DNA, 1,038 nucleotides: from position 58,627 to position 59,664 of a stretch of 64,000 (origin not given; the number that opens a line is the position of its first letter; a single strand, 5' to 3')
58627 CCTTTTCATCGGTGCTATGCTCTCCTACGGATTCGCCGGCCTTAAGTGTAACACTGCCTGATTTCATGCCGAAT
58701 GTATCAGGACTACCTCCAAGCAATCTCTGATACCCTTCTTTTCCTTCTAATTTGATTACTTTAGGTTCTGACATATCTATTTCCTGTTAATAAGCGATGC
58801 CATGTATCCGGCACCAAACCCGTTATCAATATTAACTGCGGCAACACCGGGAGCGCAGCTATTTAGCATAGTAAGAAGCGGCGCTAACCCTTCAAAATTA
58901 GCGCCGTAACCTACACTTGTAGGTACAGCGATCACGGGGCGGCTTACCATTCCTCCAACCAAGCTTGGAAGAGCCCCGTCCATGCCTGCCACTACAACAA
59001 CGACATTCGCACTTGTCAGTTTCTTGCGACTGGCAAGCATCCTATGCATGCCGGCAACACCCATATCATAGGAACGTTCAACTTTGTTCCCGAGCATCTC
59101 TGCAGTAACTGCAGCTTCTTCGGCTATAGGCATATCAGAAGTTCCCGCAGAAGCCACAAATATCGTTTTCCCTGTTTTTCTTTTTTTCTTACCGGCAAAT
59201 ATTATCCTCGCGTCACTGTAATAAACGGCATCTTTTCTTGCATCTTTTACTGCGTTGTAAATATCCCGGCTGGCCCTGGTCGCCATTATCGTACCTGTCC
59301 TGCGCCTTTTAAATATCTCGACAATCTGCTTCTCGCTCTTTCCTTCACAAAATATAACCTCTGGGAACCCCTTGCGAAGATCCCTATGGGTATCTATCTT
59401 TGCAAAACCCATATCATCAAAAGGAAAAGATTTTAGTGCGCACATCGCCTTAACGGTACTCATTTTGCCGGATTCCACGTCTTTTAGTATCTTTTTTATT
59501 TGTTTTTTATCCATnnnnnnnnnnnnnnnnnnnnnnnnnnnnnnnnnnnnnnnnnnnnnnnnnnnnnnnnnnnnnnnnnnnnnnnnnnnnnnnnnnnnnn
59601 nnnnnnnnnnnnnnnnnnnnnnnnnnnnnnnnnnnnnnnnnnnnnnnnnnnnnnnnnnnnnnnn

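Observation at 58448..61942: Five-gene operon of flavin oxidoreductase, PNPOx-like protein, LarE, LarB and a cupin, with no LarC or LarA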

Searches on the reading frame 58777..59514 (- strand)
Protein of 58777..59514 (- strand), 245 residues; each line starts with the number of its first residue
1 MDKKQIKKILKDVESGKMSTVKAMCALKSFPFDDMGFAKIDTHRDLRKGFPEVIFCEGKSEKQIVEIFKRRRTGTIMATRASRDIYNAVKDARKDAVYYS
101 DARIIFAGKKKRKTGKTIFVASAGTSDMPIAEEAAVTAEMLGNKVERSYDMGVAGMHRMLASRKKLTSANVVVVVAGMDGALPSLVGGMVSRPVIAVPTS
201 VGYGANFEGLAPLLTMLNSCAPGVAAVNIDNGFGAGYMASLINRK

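Call 3: search_protein_families(library=pfam, proteins=[window:58777-59514:-], max_evalue=0.01)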
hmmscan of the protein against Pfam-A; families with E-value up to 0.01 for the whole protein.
window:58777-59514:- (245 aa): 1 family
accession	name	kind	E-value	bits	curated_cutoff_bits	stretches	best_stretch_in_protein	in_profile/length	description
PF00731.26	AIRC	-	4.9e-13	49.3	30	1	118-242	2-126/148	AIR carboxylase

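Call 4: search_protein_families(library=ncbifam, proteins=[window:58777-59514:-], max_evalue=0.01)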
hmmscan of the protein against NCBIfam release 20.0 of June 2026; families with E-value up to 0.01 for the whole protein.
window:58777-59514:- (245 aa): 2 families
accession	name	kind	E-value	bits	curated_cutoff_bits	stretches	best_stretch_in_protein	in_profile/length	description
NF033503.1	LarB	equivalog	8.7e-85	283.6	175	1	40-244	1-208/209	nickel pincer cofactor biosynthesis protein LarB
TIGR01162.1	purE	equivalog_domain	1.7e-08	34.1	149.6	1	125-240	8-123/156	5-(carboxyamino)imidazole ribonucleotide mutase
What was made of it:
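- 58777..59514 (-): LarB, the NaAD carboxylase/hydrolase (P2CMN synthase). It overlaps LarE by 19 nt. NF033503 283.6 bits against a 175 cutoff (call 4).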

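Call 7: find_encoding_contigs(protein=window:58777-59514:-, flank=10000, max_places=6)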
Protein window:58777-59514:- (245 aa): 5 contigs read that carry it; 4 places shown.
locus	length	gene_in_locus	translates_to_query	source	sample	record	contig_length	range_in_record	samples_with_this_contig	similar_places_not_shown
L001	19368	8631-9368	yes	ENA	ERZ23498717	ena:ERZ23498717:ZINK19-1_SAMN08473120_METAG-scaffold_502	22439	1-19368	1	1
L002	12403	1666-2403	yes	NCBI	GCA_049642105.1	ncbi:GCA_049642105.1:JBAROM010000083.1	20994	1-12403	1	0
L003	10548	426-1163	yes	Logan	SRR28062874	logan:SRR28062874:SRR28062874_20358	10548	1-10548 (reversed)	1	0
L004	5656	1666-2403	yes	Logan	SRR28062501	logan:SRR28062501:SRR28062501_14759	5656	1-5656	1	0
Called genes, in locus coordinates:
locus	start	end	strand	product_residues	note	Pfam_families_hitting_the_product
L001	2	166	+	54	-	?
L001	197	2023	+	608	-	PF00009:GTP_EFTU, PF01926:MMR_HSR1 (weak), PF22042:EF-G_D2, PF03144:GTP_EFTU_D2, PF00679:EFG_C, PF21018:BipA_C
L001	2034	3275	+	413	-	PF00753:Lactamase_B, PF00581:Rhodanese, PF11127:YgaP-like_TM (weak)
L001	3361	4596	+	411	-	PF00070:Pyr_redox (faint), PF00890:FAD_binding_2 (weak), PF03486:HI0933_like, PF07992:Pyr_redox_2 (weak), PF12831:FAD_oxidored, PF13450:NAD_binding_8 (weak), PF07992:Pyr_redox_2 (weak), PF22780:HI0933_like_1st, +3 more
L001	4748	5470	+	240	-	PF00069:Pkinase, PF07714:PK_Tyr_Ser-Thr (weak)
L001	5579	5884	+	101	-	-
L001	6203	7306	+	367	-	PF00478:IMPDH (faint), PF03060:NMO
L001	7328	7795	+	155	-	PF12900:Pyridox_ox_2, PF01243:PNPOx_N (weak)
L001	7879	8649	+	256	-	PF00733:Asn_synthase (weak), PF00764:Arginosuc_synth, PF06508:QueC (weak)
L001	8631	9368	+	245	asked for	PF00731:AIRC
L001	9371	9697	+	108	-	PF01050:MannoseP_isomer (weak), PF07883:Cupin_2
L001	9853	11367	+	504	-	PF02511:Thy1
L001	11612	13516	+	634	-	PF07715:Plug, PF00593:TonB_dep_Rec_b-barrel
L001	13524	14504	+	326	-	PF04392:ABC_sub_bind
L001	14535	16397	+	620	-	PF00672:HAMP, PF00989:PAS, PF08448:PAS_4, PF13426:PAS_9, PF08447:PAS_3, PF00512:HisKA, PF02518:HATPase_c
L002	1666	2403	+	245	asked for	PF00731:AIRC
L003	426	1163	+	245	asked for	PF00731:AIRC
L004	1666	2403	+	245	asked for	PF00731:AIRC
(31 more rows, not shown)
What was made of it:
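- Checked: The LarE start is ambiguous: public gene calls use either the 271-aa or a 256-aa start (call 7).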

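Call 16: find_related_loci(query=window:58777-59514:-, collection=genome_contigs, flank=10000)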
Query window:58777-59514:- (245 aa) in genome_contigs; peptide patterns used: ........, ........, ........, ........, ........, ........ (x = any residue, [..] = any of these).
599 stretches matched a pattern (row limit reached: there are more); 515 encode a relative of the query (tblastn E <= 1e-3); the best 80 are kept; 80 distinct loci.
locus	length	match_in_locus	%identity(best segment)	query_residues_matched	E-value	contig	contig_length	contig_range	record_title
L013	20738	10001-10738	70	1-245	2e-112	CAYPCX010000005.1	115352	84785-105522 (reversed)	MAG TPA_asm: uncultured Planctomycetia bacterium isolate binchicken_co334_60 genome assembly, contig: NODE_188_length_11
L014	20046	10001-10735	67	1-244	1e-107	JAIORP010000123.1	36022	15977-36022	MAG: Candidatus Omnitrophota bacterium isolate SMBSF21 20074_Bin_2_contigs_1_c_000000000134, whole genome shotgun sequen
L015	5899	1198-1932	67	1-244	1e-102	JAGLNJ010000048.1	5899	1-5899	MAG: Candidatus Omnitrophota bacterium isolate RS_6_36 ROV157_6.bin.36.fa_48, whole genome shotgun sequence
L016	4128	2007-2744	60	1-244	2e-101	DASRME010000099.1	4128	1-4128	MAG TPA_asm: Atribacterota bacterium isolate SMAG_U10207 k141_152563, whole genome shotgun sequence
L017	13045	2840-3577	60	1-244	5e-101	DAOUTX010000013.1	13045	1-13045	MAG TPA_asm: Atribacterota bacterium isolate CSMAG_808 CSMAG_808_k141_1057462_length_13045_cov_130.3326, whole genome sh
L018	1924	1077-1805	61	5-244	3e-105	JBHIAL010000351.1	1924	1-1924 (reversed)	MAG: bacterium isolate K_2_bin.77 NODE_53576_length_1924_cov_10.181380, whole genome shotgun sequence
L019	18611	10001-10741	58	1-244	2e-99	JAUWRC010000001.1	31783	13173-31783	MAG: Clostridia bacterium isolate CSMAG_2518 CSMAG_2518_k141_238615_length_31783_cov_8.8103, whole genome shotgun sequen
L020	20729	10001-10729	60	5-244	1e-97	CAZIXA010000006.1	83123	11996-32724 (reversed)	MAG TPA_asm: uncultured Clostridia bacterium isolate SRP323688_co1_183 genome assembly, contig: NODE_590_length_83123_co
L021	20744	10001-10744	60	1-244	8e-98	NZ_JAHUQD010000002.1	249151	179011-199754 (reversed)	Caldicoprobacter algeriensis strain TH7C1 NODE_2_length_249151_cov_32.802469, whole genome shotgun sequence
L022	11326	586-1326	58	1-244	4e-96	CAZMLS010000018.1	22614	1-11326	MAG TPA_asm: uncultured Atribacterota bacterium isolate binchicken_co47_116 genome assembly, contig: NODE_1495_length_22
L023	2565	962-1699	63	1-244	2e-98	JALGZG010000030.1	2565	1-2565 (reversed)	MAG: bacterium isolate SY70-5-8_Bin_20 SY70-5-8_Bin_20_scaffold_66908, whole genome shotgun sequence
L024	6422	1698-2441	58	1-245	5e-95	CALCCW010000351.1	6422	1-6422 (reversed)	MAG TPA_asm: uncultured candidate division Zixibacteria bacterium isolate DRR093004_bin.15_CONCOCT_v1.1_MAG genome assem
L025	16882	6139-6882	59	1-244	1e-94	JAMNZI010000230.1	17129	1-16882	MAG: Bacillota bacterium isolate Bin_46 Bin_46_scaffold_2990, whole genome shotgun sequence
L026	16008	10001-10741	57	1-244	7e-93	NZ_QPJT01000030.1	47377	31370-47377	Anaerobacterium chartisolvens strain DSM 27016 Ga0244570_130, whole genome shotgun sequence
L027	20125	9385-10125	59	1-244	8e-93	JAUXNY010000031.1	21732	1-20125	MAG: Candidatus Aquicultor sp. isolate C1_metabat.bin.19 C1_k141_208459, whole genome shotgun sequence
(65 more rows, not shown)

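Call 34: find_homologous_proteins(query=L015:1949-3124:+, max_evalue=1e-30)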
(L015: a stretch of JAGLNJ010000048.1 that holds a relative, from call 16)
Query L015:1949-3124:+ (391 aa): 8000 proteins with E <= 1e-30 among 8000 candidates; the best 120 are listed.
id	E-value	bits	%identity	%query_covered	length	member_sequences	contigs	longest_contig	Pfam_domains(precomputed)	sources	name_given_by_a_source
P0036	4.8e-254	860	100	100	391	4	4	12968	PF01969.23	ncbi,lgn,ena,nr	ncbi:MAG: nickel pincer cofactor biosynthesis protein LarC [Candidatus Omnitrophica bacterium]|nr:ni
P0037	1.5e-137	477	54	97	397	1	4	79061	PF01969.23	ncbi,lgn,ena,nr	ncbi:MAG: nickel pincer cofactor biosynthesis protein LarC [Candidatus Omnitrophica bacterium]|nr:ni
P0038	1.3e-136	474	56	97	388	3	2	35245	PF01969.23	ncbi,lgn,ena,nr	ncbi:MAG: TIGR00299 family protein [candidate division Zixibacteria bacterium HGW-Zixibacteria-1]|nr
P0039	1.4e-136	474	58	98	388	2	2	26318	PF01969.23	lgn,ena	-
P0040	3.8e-136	472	54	99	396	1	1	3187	PF01969.23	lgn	-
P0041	7.3e-136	471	54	99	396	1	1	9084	PF01969.23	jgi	-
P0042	1.6e-135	470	53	100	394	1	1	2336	PF01969.23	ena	-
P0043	8.8e-135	468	55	97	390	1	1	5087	PF01969.23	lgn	-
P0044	3.5e-134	466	52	99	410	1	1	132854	PF01969.23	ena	-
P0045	7.8e-134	465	52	99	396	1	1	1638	PF01969.23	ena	-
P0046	1.0e-133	464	53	97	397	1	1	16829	PF01969.23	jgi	jgi:uncharacterized protein (TIGR00299 family) protein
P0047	1.0e-133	464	52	99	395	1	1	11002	PF01969.23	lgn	-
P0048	1.1e-133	464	53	99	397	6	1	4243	PF01969.23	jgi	jgi:hypothetical protein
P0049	1.6e-133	464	54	99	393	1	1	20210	PF01969.23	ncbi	-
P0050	2.5e-133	463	52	100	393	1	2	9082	PF01969.23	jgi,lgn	-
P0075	2.7e-132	459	53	99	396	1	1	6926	PF01969.23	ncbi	-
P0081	5.0e-132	459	54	99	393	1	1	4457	PF01969.23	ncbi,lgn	-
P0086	6.0e-132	458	52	99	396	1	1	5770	PF01969.23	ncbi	-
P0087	6.0e-132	458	52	99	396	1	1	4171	PF01969.23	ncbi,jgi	-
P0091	1.1e-131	457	55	100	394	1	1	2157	PF01969.23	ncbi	-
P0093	1.3e-131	457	52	99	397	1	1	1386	PF01969.23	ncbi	-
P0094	1.5e-131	457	52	97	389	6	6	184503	PF01969.23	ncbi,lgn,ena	ncbi:MAG: nickel pincer cofactor biosynthesis protein LarC [Candidatus Omnitrophota bacterium]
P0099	5.9e-131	455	51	99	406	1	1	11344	PF01969.23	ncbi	-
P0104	9.0e-131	455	53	97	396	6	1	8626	PF01969.23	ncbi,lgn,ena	-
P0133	1.4e-129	451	51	99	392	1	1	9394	PF01969.23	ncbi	-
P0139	1.9e-129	450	52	99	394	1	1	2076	PF01969.23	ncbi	-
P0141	2.0e-129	450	55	97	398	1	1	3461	PF01969.23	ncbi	-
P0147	3.5e-129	449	52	100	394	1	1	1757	PF01969.23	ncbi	-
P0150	4.3e-129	449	53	97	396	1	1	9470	PF01969.23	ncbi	-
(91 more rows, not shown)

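Call 38: list_cluster_members(proteins=[P0094, P0037, P0049, P0075, P0081, P0091, P0099, P0104, P0141, P0150])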
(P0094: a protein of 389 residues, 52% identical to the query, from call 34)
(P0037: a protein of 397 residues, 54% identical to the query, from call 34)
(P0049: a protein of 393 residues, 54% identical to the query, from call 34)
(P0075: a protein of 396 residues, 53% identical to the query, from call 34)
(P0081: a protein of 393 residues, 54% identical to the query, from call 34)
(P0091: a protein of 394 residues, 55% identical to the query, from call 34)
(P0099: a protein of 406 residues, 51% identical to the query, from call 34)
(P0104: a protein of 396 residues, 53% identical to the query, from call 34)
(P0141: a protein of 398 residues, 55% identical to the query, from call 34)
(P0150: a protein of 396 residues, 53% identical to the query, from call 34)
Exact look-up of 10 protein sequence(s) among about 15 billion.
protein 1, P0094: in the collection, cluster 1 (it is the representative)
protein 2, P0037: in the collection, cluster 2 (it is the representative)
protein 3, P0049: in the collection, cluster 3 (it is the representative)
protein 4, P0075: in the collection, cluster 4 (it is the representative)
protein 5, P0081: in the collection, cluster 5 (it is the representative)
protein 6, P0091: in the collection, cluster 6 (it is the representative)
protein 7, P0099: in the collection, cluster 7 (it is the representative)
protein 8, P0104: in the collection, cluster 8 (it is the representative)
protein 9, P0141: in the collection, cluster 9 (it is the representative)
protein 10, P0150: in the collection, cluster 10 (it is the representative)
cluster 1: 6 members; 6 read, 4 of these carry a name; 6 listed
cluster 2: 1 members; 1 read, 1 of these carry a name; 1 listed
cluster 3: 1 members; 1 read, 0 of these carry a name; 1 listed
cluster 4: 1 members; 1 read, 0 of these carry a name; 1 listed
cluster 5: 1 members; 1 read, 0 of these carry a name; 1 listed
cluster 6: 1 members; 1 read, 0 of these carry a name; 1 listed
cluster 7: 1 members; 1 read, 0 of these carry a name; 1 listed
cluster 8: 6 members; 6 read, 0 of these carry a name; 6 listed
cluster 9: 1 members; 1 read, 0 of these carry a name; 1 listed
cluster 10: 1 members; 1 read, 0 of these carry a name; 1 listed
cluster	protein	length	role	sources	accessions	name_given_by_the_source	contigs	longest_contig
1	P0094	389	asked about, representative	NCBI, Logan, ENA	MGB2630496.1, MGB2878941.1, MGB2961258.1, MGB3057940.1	MAG: nickel pincer cofactor biosynthesis protein LarC [Candidatus Omnitrophota bacterium]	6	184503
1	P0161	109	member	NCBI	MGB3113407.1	MAG: nickel insertion protein, partial [Candidatus Omnitrophota bacterium]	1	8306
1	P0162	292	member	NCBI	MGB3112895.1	MAG: nickel pincer cofactor biosynthesis protein LarC, partial [Candidatus Omnitrophota ...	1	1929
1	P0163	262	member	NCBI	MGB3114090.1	MAG: nickel pincer cofactor biosynthesis protein LarC, partial [Candidatus Omnitrophota ...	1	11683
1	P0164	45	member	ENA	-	-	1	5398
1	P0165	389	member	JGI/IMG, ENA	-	-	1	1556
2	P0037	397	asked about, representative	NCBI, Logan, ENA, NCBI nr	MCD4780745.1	MAG: nickel pincer cofactor biosynthesis protein LarC [Candidatus Omnitrophica bacterium] | nickel pincer cofactor biosynthesis protein LarC [Candidatus Omnitrophota bacterium]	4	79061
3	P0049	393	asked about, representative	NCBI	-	-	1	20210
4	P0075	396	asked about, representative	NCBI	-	-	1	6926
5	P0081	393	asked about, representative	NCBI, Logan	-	-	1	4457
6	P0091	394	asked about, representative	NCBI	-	-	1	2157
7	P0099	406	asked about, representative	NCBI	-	-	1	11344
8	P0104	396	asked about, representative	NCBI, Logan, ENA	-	-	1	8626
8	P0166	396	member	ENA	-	-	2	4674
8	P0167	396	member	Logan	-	-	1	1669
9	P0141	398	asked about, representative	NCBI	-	-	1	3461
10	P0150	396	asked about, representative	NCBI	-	-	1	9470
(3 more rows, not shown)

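Call 39: find_encoding_contigs(protein=P0094, flank=8000, max_places=4)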
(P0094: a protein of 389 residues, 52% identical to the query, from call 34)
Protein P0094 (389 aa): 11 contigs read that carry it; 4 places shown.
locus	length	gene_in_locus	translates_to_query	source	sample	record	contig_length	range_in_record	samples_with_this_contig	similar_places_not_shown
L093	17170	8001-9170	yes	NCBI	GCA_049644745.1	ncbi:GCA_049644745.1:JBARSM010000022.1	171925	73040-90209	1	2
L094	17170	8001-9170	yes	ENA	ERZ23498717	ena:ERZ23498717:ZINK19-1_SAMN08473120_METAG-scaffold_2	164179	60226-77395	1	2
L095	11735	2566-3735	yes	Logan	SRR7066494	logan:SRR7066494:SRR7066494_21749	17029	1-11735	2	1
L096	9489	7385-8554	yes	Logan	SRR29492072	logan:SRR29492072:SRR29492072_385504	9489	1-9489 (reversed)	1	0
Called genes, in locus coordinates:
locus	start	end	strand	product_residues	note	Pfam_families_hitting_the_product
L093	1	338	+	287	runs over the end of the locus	PF00140:Sigma70_r1_2, PF04542:Sigma70_r2, PF04539:Sigma70_r3, PF04545:Sigma70_r4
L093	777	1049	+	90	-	PF01541:GIY-YIG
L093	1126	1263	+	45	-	-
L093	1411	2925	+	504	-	PF02511:Thy1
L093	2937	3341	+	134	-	-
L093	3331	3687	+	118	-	-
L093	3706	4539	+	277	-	PF03958:Secretin_N, PF00263:Secretin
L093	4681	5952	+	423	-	PF00091:Tubulin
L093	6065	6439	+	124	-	-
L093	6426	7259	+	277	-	PF06508:QueC (weak)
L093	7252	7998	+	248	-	PF00731:AIRC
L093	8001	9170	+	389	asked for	PF01969:Ni_insertion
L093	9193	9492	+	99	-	PF00708:Acylphosphatase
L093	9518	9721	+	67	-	-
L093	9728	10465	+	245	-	PF11249:DUF3047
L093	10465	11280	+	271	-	PF13444:Acetyltransf_5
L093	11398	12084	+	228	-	PF01553:Acyltransferase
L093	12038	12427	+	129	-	-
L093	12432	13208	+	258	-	PF13650:Asp_protease_2, PF13975:gag-asp_proteas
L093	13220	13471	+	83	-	-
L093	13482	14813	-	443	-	PF00324:AA_permease, PF13520:AA_permease_2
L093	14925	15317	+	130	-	PF01880:Desulfoferrodox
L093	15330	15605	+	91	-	-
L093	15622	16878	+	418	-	PF07690:MFS_1, PF11700:ATG22, PF07690:MFS_1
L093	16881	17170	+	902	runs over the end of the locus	PF00501:AMP-binding, PF00550:PP-binding (weak), PF01553:Acyltransferase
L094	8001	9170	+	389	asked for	PF01969:Ni_insertion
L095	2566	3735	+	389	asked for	PF01969:Ni_insertion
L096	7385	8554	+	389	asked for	PF01969:Ni_insertion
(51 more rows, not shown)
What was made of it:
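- L093 shares ThyX and AA_permease synteny with the window region (call 39).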

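Call 64: search_solved_structures(query=window:58777-59514:-, max_evalue=1e-10, show_alignments=1)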
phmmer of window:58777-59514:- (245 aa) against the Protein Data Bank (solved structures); distinct sequences matched with E-value up to 1e-10: 2.
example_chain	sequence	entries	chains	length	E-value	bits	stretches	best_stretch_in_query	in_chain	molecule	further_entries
7mj0_A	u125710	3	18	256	1.1e-69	237.9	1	8-244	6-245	Pyridinium-3,5-biscarboxylic acid mononucleotide synthase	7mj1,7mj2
8soq_A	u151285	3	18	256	3e-69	236.5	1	8-244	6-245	Pyridinium-3,5-biscarboxylic acid mononucleotide synthase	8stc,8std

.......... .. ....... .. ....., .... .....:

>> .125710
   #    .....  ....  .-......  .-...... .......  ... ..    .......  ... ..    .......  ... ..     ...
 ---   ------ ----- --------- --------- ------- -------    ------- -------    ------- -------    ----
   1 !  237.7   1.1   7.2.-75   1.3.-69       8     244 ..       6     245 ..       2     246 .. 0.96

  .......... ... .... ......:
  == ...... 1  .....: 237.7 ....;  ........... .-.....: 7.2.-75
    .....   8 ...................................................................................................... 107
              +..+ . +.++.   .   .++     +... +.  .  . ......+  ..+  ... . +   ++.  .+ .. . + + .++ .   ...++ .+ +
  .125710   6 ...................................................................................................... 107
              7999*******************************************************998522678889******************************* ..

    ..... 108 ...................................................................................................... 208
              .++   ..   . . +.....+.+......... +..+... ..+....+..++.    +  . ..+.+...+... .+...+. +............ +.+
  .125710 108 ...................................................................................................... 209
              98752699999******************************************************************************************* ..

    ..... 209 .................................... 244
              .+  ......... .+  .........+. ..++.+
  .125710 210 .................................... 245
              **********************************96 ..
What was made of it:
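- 58777..59514 (-): E=1.1e-69 to L. plantarum LarB 7MJ0, with the LNSC cysteine motif aligned (call 64).
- On LarB (NF033503, P2CMN synthase): E=1.1e-69 to solved LarB 7MJ0 over residues 8-244 (call 64). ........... aligns with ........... of 7MJ0 (call 64).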

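Call 66: find_homologous_proteins(query=P0094, max_evalue=1e-40)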
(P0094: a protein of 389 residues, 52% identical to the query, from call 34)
Query P0094 (389 aa): 7999 proteins with E <= 1e-40 among 8000 candidates; the best 120 are listed.
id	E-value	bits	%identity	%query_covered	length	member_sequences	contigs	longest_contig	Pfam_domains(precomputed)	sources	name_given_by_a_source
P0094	5.5e-250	847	100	100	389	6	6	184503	PF01969.23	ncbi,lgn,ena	ncbi:MAG: nickel pincer cofactor biosynthesis protein LarC [Candidatus Omnitrophota bacterium]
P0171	3.5e-153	528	60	99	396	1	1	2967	PF01969.23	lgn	-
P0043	1.0e-152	527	61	99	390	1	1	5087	PF01969.23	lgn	-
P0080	1.5e-152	526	61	98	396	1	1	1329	PF01969.23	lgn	-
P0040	1.7e-152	526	61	99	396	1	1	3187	PF01969.23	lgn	-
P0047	3.7e-152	525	60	99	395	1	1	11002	PF01969.23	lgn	-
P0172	7.0e-152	524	60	99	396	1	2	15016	PF01969.23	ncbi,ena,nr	ncbi:MAG: nickel pincer cofactor biosynthesis protein LarC [candidate division Zixibacteria bacteriu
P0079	8.2e-152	524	60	99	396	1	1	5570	PF01969.23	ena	-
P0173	2.1e-151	523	60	99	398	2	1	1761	PF01969.23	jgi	-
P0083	2.9e-151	522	60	98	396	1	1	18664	PF01969.23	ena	-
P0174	4.6e-151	521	61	99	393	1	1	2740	PF01969.23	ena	-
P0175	5.0e-151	521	59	99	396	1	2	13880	PF01969.23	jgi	jgi:uncharacterized protein (TIGR00299 family) protein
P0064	6.1e-151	521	61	99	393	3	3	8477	PF01969.23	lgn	-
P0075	6.1e-151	521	60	99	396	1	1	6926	PF01969.23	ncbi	-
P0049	7.1e-151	521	61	99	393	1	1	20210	PF01969.23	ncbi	-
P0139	1.5e-150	520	60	98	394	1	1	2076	PF01969.23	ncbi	-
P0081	5.0e-150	518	60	99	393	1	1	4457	PF01969.23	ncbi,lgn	-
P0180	3.2e-149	515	62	98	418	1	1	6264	PF01969.23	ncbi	ncbi:MAG: nickel pincer cofactor biosynthesis protein LarC [Candidatus Omnitrophota bacterium]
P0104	1.8e-148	513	59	98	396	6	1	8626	PF01969.23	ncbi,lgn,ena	-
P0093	8.5e-147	507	58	99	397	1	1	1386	PF01969.23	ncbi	-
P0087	3.7e-146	505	57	99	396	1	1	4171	PF01969.23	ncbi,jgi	-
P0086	8.3e-146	504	57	99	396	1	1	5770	PF01969.23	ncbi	-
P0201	1.6e-145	503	58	99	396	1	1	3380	PF01969.23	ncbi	-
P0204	2.1e-145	503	59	98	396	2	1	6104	PF01969.23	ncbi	-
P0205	2.1e-145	503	58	98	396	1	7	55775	PF01969.23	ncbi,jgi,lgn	-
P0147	2.6e-145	503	56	100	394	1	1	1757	PF01969.23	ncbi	-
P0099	3.6e-145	502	58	99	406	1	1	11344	PF01969.23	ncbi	-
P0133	3.3e-144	499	58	99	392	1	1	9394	PF01969.23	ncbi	-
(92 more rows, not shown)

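Call 67: find_encoding_contigs(protein=P0180, flank=8000, max_places=3)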
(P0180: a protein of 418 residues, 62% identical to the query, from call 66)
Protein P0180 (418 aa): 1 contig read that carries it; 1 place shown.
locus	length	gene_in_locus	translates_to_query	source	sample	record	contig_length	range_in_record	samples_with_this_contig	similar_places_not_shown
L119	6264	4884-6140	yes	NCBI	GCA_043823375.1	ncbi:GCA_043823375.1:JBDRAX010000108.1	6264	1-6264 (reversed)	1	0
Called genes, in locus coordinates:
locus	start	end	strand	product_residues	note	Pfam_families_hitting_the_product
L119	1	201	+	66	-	?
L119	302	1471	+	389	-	PF13472:Lipase_GDSL_2 (faint)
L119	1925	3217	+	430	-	PF08448:PAS_4, PF13426:PAS_9, PF00512:HisKA, PF02518:HATPase_c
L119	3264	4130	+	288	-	-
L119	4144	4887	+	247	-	PF00731:AIRC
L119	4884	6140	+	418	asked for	PF01969:Ni_insertion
